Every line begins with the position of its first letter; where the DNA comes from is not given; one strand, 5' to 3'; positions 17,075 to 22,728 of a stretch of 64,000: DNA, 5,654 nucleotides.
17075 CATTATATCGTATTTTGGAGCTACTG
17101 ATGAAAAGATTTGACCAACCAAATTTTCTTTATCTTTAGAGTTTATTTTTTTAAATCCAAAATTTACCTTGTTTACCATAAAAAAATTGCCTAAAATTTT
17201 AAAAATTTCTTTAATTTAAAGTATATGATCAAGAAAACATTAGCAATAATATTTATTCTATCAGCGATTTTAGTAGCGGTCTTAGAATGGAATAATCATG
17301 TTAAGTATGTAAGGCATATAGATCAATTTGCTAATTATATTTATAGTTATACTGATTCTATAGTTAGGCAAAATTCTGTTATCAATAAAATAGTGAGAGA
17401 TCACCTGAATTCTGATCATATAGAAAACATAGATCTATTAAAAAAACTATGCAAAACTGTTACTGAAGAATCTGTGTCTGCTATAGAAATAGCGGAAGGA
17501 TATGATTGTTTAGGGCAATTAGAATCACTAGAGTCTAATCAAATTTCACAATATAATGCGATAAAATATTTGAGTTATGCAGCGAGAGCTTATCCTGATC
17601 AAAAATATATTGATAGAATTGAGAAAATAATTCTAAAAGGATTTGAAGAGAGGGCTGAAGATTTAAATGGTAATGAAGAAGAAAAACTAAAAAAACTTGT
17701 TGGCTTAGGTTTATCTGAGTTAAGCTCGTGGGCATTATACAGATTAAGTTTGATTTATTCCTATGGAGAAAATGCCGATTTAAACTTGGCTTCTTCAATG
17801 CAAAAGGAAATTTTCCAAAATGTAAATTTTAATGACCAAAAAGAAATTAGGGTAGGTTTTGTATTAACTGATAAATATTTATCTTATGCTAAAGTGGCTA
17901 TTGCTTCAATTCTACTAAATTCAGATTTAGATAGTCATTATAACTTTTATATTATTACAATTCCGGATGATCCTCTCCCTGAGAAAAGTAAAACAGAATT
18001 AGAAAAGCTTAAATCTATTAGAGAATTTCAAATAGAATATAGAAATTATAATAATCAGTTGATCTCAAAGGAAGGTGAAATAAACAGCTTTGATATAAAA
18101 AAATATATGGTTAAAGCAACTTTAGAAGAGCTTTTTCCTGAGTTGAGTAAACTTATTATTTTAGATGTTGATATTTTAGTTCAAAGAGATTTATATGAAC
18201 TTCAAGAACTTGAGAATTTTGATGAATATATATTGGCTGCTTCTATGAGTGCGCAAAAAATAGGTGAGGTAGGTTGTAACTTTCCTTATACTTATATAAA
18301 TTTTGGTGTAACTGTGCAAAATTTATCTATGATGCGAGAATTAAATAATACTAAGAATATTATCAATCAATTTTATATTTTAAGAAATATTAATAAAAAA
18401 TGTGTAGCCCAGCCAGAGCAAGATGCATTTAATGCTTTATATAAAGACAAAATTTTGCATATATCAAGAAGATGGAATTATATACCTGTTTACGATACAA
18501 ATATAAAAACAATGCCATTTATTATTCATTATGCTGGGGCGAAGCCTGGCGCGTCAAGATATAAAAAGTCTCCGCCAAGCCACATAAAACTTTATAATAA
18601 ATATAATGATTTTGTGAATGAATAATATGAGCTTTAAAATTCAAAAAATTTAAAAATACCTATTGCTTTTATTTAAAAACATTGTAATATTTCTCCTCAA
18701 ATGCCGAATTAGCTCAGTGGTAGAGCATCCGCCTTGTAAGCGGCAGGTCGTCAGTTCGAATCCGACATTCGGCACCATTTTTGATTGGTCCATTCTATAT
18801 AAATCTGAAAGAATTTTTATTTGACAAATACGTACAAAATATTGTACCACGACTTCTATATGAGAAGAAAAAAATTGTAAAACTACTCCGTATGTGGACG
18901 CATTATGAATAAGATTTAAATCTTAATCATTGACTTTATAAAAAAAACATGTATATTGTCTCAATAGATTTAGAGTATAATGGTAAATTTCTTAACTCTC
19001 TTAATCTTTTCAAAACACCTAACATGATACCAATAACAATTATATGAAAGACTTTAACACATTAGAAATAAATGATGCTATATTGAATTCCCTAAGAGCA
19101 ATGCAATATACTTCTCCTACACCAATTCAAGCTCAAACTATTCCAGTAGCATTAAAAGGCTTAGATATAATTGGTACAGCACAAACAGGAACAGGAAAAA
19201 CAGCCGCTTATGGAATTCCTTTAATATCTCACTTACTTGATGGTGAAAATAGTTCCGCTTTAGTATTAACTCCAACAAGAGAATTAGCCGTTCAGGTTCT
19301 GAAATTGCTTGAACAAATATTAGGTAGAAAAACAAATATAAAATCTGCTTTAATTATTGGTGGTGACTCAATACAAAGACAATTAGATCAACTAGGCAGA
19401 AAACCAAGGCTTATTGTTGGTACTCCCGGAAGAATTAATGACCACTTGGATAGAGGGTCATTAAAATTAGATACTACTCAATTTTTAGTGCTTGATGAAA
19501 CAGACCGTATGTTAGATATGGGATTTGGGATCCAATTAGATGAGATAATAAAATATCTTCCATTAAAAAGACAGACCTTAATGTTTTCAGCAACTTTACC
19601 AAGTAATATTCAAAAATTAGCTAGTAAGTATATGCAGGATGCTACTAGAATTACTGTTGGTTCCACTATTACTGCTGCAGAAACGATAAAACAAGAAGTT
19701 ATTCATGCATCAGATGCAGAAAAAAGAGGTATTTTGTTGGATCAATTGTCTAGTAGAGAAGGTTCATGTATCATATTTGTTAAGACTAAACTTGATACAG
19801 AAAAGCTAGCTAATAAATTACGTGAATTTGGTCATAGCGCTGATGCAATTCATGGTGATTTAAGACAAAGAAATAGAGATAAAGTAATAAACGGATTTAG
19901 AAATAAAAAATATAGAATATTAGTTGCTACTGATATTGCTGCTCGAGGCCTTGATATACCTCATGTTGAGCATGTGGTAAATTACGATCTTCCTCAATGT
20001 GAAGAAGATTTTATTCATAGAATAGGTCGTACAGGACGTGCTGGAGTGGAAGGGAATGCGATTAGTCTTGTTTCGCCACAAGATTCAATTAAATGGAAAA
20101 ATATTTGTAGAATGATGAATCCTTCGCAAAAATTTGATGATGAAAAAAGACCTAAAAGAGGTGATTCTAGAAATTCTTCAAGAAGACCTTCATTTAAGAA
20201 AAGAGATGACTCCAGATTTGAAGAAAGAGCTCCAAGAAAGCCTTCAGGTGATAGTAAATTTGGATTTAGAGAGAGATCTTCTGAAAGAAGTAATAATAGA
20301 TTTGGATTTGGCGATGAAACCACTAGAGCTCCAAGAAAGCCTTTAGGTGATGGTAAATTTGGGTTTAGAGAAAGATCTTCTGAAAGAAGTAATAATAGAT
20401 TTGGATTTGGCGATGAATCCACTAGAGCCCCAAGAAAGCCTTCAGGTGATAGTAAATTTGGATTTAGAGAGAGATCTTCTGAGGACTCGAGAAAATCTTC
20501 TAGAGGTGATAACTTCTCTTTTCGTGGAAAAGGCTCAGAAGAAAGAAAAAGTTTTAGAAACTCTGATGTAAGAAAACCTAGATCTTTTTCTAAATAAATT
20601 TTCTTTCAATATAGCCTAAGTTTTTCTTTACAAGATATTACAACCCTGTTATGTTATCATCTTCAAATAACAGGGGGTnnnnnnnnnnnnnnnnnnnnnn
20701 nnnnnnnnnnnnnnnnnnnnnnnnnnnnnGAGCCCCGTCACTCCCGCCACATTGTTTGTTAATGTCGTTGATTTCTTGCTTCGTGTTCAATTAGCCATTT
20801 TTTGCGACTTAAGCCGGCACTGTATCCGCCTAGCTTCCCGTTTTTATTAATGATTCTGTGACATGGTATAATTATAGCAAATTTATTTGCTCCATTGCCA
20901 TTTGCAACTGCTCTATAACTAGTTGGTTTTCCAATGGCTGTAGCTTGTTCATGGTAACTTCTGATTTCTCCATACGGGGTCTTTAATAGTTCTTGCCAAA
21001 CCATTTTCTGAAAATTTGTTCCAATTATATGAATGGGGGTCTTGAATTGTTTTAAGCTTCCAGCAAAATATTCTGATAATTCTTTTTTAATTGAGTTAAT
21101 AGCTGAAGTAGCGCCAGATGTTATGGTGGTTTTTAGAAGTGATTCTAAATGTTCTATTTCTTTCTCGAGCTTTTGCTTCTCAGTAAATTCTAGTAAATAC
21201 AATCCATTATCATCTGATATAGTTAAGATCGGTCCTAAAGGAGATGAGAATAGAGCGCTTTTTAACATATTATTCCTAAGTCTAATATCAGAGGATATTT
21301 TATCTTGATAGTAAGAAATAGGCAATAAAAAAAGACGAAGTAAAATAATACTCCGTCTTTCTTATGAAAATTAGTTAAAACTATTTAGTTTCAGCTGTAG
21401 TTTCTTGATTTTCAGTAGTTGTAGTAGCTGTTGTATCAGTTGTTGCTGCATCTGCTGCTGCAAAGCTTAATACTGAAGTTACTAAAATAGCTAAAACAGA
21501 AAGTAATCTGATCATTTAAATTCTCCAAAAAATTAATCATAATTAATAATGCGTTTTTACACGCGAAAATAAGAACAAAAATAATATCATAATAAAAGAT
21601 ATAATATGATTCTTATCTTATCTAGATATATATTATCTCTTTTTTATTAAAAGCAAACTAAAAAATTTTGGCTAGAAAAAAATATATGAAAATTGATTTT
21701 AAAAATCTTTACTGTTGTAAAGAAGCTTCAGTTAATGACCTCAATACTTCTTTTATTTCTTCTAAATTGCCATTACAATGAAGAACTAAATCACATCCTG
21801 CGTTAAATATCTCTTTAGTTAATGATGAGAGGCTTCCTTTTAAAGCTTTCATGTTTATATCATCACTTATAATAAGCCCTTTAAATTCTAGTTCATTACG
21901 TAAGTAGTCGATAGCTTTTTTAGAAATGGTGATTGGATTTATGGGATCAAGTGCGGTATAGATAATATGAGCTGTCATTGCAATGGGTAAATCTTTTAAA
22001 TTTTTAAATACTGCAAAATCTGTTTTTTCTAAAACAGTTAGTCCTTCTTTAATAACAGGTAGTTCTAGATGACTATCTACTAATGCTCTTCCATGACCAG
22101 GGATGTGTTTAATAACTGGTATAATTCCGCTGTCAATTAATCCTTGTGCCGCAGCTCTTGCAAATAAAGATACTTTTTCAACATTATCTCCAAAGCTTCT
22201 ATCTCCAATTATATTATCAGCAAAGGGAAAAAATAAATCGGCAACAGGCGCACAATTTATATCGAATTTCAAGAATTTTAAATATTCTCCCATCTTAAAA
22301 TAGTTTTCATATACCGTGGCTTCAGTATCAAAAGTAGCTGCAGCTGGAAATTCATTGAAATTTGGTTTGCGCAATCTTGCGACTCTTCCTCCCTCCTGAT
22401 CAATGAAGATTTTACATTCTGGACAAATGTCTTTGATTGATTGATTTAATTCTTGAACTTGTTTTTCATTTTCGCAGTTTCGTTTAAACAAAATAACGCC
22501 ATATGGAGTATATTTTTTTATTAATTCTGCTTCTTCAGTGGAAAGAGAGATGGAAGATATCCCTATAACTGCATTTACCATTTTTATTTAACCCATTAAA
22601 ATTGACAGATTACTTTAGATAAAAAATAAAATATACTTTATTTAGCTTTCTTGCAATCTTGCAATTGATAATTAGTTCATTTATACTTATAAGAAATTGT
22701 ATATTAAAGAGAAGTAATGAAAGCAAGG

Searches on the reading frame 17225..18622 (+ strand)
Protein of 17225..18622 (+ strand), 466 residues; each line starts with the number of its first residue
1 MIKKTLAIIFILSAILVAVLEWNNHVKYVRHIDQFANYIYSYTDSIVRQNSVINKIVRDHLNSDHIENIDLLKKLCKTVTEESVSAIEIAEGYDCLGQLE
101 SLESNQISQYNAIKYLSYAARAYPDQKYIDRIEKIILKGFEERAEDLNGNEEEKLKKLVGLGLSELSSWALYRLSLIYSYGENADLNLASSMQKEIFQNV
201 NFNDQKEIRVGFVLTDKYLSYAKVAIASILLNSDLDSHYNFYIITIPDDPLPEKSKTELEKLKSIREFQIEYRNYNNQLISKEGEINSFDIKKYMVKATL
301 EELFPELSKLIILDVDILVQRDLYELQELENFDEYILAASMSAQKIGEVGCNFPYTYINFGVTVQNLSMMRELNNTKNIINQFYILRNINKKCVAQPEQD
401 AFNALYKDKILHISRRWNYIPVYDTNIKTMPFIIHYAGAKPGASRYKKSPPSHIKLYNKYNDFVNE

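Call 23: search_protein_families(library=pfam, proteins=[window:17225-18622:+], max_evalue=0.001)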
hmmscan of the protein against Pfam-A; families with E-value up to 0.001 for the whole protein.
window:17225-18622:+ (466 aa): 1 family
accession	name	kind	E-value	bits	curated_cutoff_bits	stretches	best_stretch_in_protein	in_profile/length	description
PF01501.26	Glyco_transf_8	-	7.9e-23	81.8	24.3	1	212-441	4-248/253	Glycosyl transferase family 8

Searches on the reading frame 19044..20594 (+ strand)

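Call 14: search_protein_families(library=ncbifam, proteins=[window:19044-20594:+], max_evalue=0.00001)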
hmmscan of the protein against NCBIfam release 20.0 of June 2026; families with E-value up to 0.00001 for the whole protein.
window:19044-20594:+ (517 aa): 38 families (the best 25 are shown)
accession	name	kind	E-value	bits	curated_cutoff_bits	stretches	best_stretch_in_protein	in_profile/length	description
NF053631.1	RNA_helic_CshA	equivalog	5.2e-122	407.8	646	1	4-376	1-372/434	degradosome RNA helicase CshA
NF008744.0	PRK11776.1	equivalog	3e-119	398.6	524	1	2-368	4-371/460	ATP-dependent RNA helicase DbpA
NF053711.1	RNA_heli_RhlE1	exception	5.6e-98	328.5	750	1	4-355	3-360/434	RNA helicase RhlE1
NF053710.1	RNA_heli_RhlE2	exception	8.3e-97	325.1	925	1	4-411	3-422/635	RNA helicase RhlE2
NF008394.0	PRK11192.1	equivalog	5e-96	322.2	507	1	2-415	3-424/441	ATP-dependent RNA helicase SrmB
NF053636.1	DDHlcsCsdAPsy1082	equivalog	7.3e-93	311.8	890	1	4-492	5-488/512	DEAD/DEAH box helicase CsdA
NF007882.0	PRK10590.1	equivalog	7.5e-90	302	743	1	4-358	3-364/456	ATP-dependent RNA helicase RhlE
NF008642.0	PRK11634.1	equivalog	4.9e-86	289.5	989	1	4-359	8-365/628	DEAD/DEAH family ATP-dependent RNA helicase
NF003419.0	PRK04837.1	equivalog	1.6e-85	287.4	588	1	3-354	10-371/424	ATP-dependent RNA helicase RhlB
NF002340.1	PRK01297.1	equivalog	7e-81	271.9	564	1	3-355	2-365/372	ATP-dependent RNA helicase RhlB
NF003390.0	PRK04537.1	equivalog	8.1e-78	262.9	732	1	4-344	11-362/572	ATP-dependent RNA helicase RhlB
NF010337.0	PRK13766.1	equivalog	2.7e-22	78.7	610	2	213-344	339-478/781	Hef nuclease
TIGR01389.1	recQ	equivalog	1.5e-20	73.2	640.2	1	22-364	11-349/591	DNA helicase RecQ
TIGR00614.1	recQ_fam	subfamily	2.3e-19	69.5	219.8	1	21-366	8-352/470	RecQ family ATP-dependent DNA helicase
TIGR04121.1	DEXH_lig_assoc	equivalog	1.2e-17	62.9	850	1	24-343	13-356/804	ligase-associated DNA damage response DEXH box helicase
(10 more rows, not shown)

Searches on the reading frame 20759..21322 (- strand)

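Call 23: search_protein_families(library=pfam, proteins=[window:20759-21322:-], max_evalue=0.001)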
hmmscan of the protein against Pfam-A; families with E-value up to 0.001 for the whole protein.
window:20759-21322:- (187 aa): 2 families
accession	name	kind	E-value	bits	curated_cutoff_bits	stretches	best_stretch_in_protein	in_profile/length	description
PF01035.26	DNA_binding_1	-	4.3e-30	103.8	27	1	103-182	1-80/81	6-O-methylguanine DNA methyltransferase, DNA binding domain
PF02870.21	Methyltransf_1N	-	6.8e-09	36.6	21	1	22-98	3-70/71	6-O-methylguanine DNA methyltransferase, ribonuclease-like domain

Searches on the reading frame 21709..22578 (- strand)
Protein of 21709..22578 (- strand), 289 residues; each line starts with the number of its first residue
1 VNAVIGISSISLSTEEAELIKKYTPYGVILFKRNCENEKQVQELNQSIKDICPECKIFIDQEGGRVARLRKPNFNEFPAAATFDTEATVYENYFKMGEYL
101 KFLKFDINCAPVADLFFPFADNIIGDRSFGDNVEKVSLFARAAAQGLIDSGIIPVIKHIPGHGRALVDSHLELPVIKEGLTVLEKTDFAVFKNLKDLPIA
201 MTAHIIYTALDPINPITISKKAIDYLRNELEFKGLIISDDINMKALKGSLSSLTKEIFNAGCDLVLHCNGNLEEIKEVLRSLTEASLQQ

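Call 23: search_protein_families(library=pfam, proteins=[window:21709-22578:-], max_evalue=0.001)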
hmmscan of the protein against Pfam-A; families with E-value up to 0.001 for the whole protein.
window:21709-22578:- (289 aa): 1 family
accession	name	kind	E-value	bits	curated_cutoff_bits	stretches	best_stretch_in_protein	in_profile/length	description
PF00933.27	Glyco_hydro_3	-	1.1e-47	163.4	27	1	11-283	15-300/316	Glycosyl hydrolase family 3 N terminal domain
